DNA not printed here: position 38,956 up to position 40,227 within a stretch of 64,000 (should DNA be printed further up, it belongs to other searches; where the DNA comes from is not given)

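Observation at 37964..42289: Three-gene dynamin-like GTPase module: large dynamin-like GTPase, small P-loop GTPase, membrane coiled-coil protein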

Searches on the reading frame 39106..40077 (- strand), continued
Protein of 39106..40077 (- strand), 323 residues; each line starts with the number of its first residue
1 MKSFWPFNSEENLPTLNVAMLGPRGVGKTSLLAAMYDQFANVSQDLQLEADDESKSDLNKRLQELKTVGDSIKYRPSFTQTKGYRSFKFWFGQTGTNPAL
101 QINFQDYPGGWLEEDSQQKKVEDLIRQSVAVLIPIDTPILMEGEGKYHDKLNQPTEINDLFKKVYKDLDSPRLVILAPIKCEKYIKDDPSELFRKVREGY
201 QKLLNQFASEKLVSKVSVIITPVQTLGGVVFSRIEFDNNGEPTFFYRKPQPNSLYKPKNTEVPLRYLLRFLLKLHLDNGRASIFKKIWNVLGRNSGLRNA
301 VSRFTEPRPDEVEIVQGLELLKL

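Call 104: search_protein_families(library=pfam, proteins=[L060:7997-10225:+, L022:7964-9283:+, L041:7973-9247:+, L018:7973-9184:+, L064:8000-9223:+, L044:8000-9214:+], max_evalue=0.001)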
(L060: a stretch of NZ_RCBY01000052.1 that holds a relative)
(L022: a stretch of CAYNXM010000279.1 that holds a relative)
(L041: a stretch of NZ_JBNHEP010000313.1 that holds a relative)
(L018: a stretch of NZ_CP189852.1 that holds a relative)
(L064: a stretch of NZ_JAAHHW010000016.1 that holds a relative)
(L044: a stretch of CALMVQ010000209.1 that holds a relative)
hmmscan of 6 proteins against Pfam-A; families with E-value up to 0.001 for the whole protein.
L060:7997-10225:+ (743 aa): 5 families
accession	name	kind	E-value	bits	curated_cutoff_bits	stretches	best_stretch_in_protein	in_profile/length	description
PF05345.18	He_PIG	-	3.6e-55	184.8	24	5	385-471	2-96/96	Putative Ig domain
PF18957.6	RibLong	-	1.5e-10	42.2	27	0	326-368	36-81/93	Long Rib domain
PF21159.3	FlgK_2nd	-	9.4e-07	29.7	24.7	0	368-444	37-111/116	Flagellar hook-associated protein 1, D3 domain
PF18297.6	NFACT-R_2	-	8.3e-05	23.1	26.9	0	698-731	39-72/104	NFACT protein RNA binding domain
PF04427.23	Brix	-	0.00016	22.1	28.2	0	680-709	66-95/193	Brix domain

L022:7964-9283:+ (440 aa): 2 families
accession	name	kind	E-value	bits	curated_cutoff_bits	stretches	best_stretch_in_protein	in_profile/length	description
PF05345.18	He_PIG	-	8.7e-16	58.6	24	2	270-344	3-85/96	Putative Ig domain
PF18957.6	RibLong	-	3.1e-05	25.2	27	0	273-339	13-77/93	Long Rib domain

L041:7973-9247:+ (425 aa): 2 families
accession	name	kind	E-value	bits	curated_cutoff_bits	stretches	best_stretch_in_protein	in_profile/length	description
PF05345.18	He_PIG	-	1.1e-06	29.5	24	1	349-424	14-96/96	Putative Ig domain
PF18957.6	RibLong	-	0.0008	20.6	27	0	369-408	37-77/93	Long Rib domain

L018:7973-9184:+ (404 aa): 16 families
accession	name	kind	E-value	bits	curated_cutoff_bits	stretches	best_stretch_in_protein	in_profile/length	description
PF24817.1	WD40_WDHD1_1st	-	2.9e-12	46.8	109.9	1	282-394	51-158/291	WDHD1 first WD40 domain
PF00400.38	WD40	-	7.8e-12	45.6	27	1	360-392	7-39/39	WD domain, G-beta repeat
PF25174.1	Beta-prop_THOC3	-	2.3e-10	40.4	305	1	282-394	95-201/272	THOC3 beta-propeller domain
PF24807.1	WD40_CDC20-Fz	-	7.4e-09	35.8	200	1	303-394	77-165/292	CDC20/Fizzy WD40 domain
PF25173.1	Beta-prop_WDR3_1st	-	1.6e-08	34.9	154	1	318-394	29-101/184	WDR3 first beta-propeller domain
PF25172.1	Beta-prop_WDR3_2nd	-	3.9e-08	33.3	140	0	288-354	52-116/293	WDR3 second beta-propeller domain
PF24814.1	WD40_Prp19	-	4.3e-08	33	320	1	303-398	117-212/281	Prp19 WD40 domain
PF23409.1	Beta-prop_EML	-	1.8e-07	31.4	88.2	1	317-403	155-237/267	Echinoderm microtubule-associated protein first beta-propeller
PF23414.1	Beta-prop_EML_2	-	1.2e-06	28.5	90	1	278-393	43-153/266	Echinoderm microtubule-associated protein second beta-propeller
PF23410.3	Beta-prop_VPS8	-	8.6e-06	25.4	28.9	1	278-392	24-139/358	Vps8 beta-propeller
PF23383.1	Beta-prop_IFT140_1st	-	2e-05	23.9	27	1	291-374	77-157/406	IFT140 first beta-propeller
PF20426.4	NBCH_WD40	-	2.2e-05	23.9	50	0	298-350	106-156/350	Neurobeachin beta propeller domain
PF25047.1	Beta-prop_TEP1_2nd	-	5e-05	23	89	1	296-392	19-118/255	TEP-1 second beta-propeller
PF23411.1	Beta-prop_Vps41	-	0.00026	20.8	33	0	322-391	20-82/332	Vps42 beta-propeller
PF24796.1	WDR55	-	0.00032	20.3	200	1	317-392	6-81/296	WDR55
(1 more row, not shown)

L064:8000-9223:+ (408 aa): 25 families
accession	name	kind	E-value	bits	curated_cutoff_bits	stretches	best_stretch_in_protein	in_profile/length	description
PF00400.38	WD40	-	1.4e-11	44.8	27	1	311-339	11-39/39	WD domain, G-beta repeat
PF24807.1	WD40_CDC20-Fz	-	3e-09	37.1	200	1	301-394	37-124/292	CDC20/Fizzy WD40 domain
PF25173.1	Beta-prop_WDR3_1st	-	9.2e-09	35.7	154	1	300-391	18-101/184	WDR3 first beta-propeller domain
PF23409.1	Beta-prop_EML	-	3.4e-08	33.8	88.2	1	305-394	150-231/267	Echinoderm microtubule-associated protein first beta-propeller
PF24814.1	WD40_Prp19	-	4.8e-08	32.8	320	1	279-388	99-204/281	Prp19 WD40 domain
PF24817.1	WD40_WDHD1_1st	-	7.4e-08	32.4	109.9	1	310-350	221-261/291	WDHD1 first WD40 domain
PF23411.1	Beta-prop_Vps41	-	1.9e-07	31.2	33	1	284-389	27-128/332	Vps42 beta-propeller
PF25174.1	Beta-prop_THOC3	-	3e-07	30.1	305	1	280-391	97-201/272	THOC3 beta-propeller domain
PF25172.1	Beta-prop_WDR3_2nd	-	2.4e-06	27.5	140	1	297-398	25-117/293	WDR3 second beta-propeller domain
PF23410.3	Beta-prop_VPS8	-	4.1e-06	26.4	28.9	1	292-363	41-117/358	Vps8 beta-propeller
PF24796.1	WDR55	-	8.9e-06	25.4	200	1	280-391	62-167/296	WDR55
PF23761.1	Beta-prop_DCAF4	-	1.4e-05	24.6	27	1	278-369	199-285/353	DDB1- and CUL4-associated factor 4 beta-propeller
PF24782.2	WD40_MABP1-WDR62_2nd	-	1.7e-05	24.4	290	1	300-393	76-165/341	MABP1/WDR62 second WD40 domain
PF23414.1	Beta-prop_EML_2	-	2.1e-05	24.5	90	1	280-390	48-153/266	Echinoderm microtubule-associated protein second beta-propeller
PF23383.1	Beta-prop_IFT140_1st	-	2.4e-05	23.7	27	1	292-361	81-152/406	IFT140 first beta-propeller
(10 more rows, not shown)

L044:8000-9214:+ (405 aa): 22 families
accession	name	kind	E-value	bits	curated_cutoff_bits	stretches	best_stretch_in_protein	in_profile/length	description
PF00400.38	WD40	-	9.8e-13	48.5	27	1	353-383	9-39/39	WD domain, G-beta repeat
PF24817.1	WD40_WDHD1_1st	-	1.5e-10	41.2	109.9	1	352-394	125-168/291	WDHD1 first WD40 domain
PF24807.1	WD40_CDC20-Fz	-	2.7e-09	37.2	200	1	352-386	132-166/292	CDC20/Fizzy WD40 domain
PF23409.1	Beta-prop_EML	-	3.2e-09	37.1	88.2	1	306-398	152-241/267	Echinoderm microtubule-associated protein first beta-propeller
PF25173.1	Beta-prop_WDR3_1st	-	1.6e-08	34.9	154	1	307-387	26-103/184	WDR3 first beta-propeller domain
PF25174.1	Beta-prop_THOC3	-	1.8e-08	34.2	305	1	273-385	94-201/272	THOC3 beta-propeller domain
PF24814.1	WD40_Prp19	-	3.7e-07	29.9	320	1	279-396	103-219/281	Prp19 WD40 domain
PF25172.1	Beta-prop_WDR3_2nd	-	6.5e-07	29.3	140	0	352-387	256-291/293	WDR3 second beta-propeller domain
PF25047.1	Beta-prop_TEP1_2nd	-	1.7e-06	27.8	89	1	269-395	92-213/255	TEP-1 second beta-propeller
PF23383.1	Beta-prop_IFT140_1st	-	3.5e-06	26.4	27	1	288-365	81-157/406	IFT140 first beta-propeller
PF23414.1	Beta-prop_EML_2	-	4.1e-06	26.8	90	1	305-383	76-265/266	Echinoderm microtubule-associated protein second beta-propeller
PF23410.3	Beta-prop_VPS8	-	2.7e-05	23.7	28.9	1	299-383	55-139/358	Vps8 beta-propeller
PF24805.1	EIF3I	-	8.7e-05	22.2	200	1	317-403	17-101/324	EIF3I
PF24796.1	WDR55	-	9.3e-05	22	200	1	313-392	140-218/296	WDR55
PF23393.2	Beta-prop_WDR90_POC16_2nd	-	0.00018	21.3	60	1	305-383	217-291/291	WDR90/POC16, second beta-propeller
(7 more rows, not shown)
